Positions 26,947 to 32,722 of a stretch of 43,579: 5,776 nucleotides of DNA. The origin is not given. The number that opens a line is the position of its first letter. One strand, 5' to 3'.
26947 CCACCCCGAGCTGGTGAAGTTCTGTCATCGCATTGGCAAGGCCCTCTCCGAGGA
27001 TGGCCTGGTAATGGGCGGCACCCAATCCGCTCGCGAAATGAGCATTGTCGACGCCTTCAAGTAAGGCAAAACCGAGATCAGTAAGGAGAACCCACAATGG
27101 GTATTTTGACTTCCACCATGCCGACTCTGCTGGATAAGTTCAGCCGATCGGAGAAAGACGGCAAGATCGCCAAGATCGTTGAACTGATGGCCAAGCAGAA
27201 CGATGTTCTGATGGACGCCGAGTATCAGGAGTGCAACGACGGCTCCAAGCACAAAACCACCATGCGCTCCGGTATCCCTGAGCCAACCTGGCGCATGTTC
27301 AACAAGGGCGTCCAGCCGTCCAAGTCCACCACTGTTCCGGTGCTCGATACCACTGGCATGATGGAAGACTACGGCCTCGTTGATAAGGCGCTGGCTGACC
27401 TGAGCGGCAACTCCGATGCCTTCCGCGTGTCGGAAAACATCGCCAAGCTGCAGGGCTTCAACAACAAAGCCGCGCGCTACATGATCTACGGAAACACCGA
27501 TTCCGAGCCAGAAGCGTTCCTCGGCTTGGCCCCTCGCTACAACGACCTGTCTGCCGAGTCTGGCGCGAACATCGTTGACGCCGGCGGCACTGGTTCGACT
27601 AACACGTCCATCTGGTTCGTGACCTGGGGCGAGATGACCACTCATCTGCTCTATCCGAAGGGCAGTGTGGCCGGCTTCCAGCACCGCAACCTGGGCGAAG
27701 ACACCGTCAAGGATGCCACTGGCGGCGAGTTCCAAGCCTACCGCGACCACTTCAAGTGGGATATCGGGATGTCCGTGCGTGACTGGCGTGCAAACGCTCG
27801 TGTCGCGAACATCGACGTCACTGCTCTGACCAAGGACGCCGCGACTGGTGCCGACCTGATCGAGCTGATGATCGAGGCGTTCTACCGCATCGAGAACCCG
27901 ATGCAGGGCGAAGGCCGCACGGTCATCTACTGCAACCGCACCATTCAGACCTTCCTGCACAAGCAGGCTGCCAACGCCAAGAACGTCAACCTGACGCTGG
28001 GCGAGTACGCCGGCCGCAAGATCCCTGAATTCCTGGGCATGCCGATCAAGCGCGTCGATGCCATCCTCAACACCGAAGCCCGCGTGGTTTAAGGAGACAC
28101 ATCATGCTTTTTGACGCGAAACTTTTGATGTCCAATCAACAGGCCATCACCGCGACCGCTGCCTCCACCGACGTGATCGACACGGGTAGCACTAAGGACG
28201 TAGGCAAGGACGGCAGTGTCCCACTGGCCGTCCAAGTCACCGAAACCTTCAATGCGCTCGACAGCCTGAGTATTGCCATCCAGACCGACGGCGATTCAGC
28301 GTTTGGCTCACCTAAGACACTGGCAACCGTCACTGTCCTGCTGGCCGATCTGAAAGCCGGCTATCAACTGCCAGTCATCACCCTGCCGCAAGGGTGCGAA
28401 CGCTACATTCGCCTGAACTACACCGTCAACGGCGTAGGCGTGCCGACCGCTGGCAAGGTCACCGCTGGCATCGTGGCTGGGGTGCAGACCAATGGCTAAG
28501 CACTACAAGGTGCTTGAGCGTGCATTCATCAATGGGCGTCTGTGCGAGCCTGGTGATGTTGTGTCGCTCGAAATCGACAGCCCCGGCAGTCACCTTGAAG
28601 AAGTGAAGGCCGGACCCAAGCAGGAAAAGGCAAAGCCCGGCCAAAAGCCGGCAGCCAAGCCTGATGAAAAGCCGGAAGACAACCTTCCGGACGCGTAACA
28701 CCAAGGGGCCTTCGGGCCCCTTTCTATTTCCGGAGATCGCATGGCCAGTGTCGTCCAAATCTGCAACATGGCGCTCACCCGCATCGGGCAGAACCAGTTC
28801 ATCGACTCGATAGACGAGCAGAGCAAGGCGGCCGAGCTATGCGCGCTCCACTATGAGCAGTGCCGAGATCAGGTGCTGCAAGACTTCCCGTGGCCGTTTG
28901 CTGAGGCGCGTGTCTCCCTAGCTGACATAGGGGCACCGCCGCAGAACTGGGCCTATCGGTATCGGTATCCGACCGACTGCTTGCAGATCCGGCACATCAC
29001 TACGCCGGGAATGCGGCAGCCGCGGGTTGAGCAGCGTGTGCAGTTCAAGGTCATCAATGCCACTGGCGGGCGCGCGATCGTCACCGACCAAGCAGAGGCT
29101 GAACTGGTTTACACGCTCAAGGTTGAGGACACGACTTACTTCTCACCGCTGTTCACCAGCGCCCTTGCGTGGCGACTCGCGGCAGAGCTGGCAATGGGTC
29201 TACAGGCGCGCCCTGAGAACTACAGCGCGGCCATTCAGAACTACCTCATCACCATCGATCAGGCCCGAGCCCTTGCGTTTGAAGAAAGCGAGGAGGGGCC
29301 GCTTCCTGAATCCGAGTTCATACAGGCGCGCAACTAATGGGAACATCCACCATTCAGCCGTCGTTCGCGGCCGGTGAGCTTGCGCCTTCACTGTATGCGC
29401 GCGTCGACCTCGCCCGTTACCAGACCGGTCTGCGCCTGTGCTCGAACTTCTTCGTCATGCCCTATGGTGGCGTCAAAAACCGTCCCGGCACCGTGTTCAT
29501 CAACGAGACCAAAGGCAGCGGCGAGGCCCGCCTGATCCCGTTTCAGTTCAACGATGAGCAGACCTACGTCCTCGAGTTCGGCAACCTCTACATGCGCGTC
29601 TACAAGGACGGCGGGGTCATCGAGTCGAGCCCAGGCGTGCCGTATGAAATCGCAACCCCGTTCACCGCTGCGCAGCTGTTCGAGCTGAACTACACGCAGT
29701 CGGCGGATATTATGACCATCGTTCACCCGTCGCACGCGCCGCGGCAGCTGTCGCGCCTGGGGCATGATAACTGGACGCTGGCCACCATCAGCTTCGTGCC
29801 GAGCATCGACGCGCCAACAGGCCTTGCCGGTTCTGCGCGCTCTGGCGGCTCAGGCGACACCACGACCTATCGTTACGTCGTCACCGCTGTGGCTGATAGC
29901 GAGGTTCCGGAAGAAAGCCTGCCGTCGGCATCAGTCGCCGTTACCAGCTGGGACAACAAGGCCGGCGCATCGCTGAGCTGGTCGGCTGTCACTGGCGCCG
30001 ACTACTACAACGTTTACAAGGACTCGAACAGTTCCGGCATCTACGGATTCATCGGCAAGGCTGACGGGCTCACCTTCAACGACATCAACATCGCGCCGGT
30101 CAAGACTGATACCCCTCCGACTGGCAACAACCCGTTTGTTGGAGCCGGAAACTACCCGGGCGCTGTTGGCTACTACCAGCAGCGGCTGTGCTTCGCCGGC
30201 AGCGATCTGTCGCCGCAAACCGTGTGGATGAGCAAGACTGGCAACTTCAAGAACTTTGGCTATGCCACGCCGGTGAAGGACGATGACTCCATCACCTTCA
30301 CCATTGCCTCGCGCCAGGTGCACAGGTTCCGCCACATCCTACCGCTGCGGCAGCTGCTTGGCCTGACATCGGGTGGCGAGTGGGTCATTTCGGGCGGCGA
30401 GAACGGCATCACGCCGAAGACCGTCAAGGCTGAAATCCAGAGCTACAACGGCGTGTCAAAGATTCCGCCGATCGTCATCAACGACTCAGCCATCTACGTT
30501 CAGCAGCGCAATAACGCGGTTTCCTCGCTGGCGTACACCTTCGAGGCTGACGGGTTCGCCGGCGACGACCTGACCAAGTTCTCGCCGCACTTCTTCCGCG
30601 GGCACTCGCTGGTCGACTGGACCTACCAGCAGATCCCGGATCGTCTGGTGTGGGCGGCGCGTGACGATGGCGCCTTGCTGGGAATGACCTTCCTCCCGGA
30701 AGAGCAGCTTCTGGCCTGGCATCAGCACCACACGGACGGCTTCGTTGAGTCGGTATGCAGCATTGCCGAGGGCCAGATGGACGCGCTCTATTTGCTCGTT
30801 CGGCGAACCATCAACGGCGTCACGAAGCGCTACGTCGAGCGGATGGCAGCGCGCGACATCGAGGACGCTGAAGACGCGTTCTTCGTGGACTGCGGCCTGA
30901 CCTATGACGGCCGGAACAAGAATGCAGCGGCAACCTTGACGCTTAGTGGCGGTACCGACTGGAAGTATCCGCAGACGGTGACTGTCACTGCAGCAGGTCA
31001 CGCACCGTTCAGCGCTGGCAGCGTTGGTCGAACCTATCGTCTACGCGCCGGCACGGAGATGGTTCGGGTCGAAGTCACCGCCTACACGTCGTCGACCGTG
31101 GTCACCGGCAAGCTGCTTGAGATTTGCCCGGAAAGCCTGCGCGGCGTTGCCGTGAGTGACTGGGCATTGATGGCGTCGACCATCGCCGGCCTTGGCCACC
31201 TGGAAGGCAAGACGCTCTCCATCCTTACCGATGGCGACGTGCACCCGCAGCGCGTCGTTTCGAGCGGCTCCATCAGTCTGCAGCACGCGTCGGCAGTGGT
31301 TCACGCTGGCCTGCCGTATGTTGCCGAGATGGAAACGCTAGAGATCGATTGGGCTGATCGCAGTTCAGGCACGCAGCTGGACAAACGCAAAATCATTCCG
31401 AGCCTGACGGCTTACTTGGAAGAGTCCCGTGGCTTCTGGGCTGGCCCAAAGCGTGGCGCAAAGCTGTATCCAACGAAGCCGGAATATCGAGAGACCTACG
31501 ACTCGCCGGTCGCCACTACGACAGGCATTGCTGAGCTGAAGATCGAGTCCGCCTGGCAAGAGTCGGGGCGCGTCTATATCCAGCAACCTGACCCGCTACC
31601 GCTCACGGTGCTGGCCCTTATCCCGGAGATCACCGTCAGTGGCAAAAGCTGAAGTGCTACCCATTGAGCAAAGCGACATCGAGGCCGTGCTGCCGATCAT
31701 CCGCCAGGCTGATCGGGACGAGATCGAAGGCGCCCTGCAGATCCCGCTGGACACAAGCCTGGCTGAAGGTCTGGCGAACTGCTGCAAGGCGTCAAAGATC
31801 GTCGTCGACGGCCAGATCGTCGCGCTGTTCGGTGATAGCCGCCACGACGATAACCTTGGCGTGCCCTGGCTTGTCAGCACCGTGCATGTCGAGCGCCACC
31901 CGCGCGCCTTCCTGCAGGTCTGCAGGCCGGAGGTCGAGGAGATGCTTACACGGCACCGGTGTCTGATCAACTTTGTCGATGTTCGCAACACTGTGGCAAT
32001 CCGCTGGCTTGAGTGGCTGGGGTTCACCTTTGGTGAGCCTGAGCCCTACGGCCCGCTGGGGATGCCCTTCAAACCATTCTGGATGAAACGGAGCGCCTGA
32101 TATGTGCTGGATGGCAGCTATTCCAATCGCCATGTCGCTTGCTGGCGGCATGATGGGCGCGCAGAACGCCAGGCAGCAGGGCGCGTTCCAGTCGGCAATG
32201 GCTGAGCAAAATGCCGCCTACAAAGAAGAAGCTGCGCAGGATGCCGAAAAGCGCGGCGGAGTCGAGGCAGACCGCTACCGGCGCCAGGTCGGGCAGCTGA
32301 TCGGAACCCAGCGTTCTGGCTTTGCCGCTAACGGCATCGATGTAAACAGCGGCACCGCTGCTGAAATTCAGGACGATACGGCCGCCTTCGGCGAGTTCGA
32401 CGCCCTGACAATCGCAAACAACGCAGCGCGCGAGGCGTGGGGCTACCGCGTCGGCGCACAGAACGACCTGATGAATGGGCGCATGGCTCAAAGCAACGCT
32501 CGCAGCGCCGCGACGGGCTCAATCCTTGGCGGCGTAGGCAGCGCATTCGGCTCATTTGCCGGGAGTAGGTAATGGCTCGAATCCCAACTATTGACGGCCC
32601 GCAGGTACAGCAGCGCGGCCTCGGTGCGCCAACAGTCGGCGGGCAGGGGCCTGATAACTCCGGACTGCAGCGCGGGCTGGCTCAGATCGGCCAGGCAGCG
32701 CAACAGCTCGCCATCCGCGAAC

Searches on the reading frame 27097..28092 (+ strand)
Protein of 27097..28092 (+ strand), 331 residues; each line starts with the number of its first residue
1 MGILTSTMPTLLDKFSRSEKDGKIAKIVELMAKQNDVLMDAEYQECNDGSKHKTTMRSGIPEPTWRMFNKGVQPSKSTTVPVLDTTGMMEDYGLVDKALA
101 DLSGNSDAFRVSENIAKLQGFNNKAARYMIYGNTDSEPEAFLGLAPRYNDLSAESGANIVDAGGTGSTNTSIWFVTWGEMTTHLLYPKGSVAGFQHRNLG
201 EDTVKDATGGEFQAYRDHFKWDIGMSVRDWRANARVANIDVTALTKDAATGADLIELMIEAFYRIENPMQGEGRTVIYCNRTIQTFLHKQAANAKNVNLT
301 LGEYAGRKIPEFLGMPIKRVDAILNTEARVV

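Call 38: search_protein_families(library=phrogs, proteins=[window:27097-28092:+], max_evalue=0.00001)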
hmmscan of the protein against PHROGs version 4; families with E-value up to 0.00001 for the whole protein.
window:27097-28092:+ (331 aa): 1 family
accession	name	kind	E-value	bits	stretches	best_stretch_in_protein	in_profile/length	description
phrog_212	-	head and packaging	8.1e-83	279.3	2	7-155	4-153/301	major head protein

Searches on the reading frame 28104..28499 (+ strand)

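Call 79: search_protein_families(library=pfam, proteins=[window:28104-28499:+], max_evalue=0.01)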
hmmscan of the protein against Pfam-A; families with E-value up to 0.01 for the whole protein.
window:28104-28499:+ (131 aa): 1 family
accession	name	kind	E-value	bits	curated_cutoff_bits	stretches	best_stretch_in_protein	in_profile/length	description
PF21190.3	Bbp16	-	4.8e-21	75.7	27.1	1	9-123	1-115/115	Bbp16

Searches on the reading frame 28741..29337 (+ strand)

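Call 38: search_protein_families(library=phrogs, proteins=[window:28741-29337:+], max_evalue=0.00001)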
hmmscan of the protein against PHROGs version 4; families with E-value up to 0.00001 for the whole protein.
window:28741-29337:+ (198 aa): 2 families
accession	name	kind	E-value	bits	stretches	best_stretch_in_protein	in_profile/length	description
phrog_394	-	tail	2.2e-56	191.4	1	1-198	1-189/190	tail protein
phrog_9239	-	tail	1.4e-12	47.8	1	1-179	1-170/741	tail tubular protein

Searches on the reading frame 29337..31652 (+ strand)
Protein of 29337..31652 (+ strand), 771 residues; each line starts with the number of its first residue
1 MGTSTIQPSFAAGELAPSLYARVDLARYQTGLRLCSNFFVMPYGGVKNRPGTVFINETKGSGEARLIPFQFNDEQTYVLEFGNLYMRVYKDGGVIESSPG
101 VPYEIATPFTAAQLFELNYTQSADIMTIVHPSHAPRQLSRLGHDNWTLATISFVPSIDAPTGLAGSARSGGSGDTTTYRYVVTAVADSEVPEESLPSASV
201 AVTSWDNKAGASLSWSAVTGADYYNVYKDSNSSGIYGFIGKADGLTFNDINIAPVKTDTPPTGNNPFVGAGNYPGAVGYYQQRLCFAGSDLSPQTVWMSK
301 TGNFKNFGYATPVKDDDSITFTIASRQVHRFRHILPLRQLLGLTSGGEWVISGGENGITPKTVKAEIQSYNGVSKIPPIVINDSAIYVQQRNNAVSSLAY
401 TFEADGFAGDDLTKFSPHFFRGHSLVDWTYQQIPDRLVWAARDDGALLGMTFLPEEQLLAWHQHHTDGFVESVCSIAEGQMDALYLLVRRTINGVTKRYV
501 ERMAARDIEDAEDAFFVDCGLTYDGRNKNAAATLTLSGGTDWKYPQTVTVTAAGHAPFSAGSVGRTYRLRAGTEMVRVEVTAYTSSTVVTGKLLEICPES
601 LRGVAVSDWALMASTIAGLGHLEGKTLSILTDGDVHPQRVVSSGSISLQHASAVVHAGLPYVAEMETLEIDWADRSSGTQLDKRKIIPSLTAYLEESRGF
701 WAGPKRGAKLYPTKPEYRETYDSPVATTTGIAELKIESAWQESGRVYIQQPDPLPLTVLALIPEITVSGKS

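Call 38: search_protein_families(library=phrogs, proteins=[window:29337-31652:+], max_evalue=0.00001)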
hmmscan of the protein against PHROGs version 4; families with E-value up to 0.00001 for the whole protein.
window:29337-31652:+ (771 aa): 5 families
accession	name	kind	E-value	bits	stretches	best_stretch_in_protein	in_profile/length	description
phrog_376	-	tail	2.6e-238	794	1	2-769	3-711/712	tail protein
phrog_15566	-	tail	5.6e-160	534.5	1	267-769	41-551/552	tail protein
phrog_30010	-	unknown function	1.5e-70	239.5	1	392-652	188-457/517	-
phrog_20269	-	unknown function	7.7e-61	207.1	1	2-153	2-155/374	-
phrog_457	-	tail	2.8e-15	56.9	1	276-591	356-671/793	tail protein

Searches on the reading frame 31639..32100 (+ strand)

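Call 79: search_protein_families(library=pfam, proteins=[window:31639-32100:+], max_evalue=0.01)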
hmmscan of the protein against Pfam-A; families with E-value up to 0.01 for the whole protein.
window:31639-32100:+ (153 aa): 1 family
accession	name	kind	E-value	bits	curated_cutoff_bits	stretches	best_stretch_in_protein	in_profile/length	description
PF11090.14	Phage_T7_Gp13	-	0.00061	20.6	25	1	87-132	37-82/86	Bacteriophage T7, probable scaffold protein Gp13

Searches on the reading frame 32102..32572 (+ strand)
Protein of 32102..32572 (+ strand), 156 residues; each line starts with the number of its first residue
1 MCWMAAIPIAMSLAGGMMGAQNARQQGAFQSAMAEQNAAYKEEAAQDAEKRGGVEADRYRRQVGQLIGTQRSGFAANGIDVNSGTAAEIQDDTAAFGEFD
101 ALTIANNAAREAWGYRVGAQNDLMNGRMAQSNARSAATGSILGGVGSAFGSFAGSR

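Call 79: search_protein_families(library=pfam, proteins=[window:32102-32572:+], max_evalue=0.01)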
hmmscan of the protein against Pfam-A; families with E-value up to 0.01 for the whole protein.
window:32102-32572:+ (156 aa): 1 family
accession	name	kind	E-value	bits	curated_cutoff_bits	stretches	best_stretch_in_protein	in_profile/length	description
PF24072.1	T7_gp14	-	6.1e-09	36.5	27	1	1-151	1-164/187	T7 virus internal virion protein gp14 family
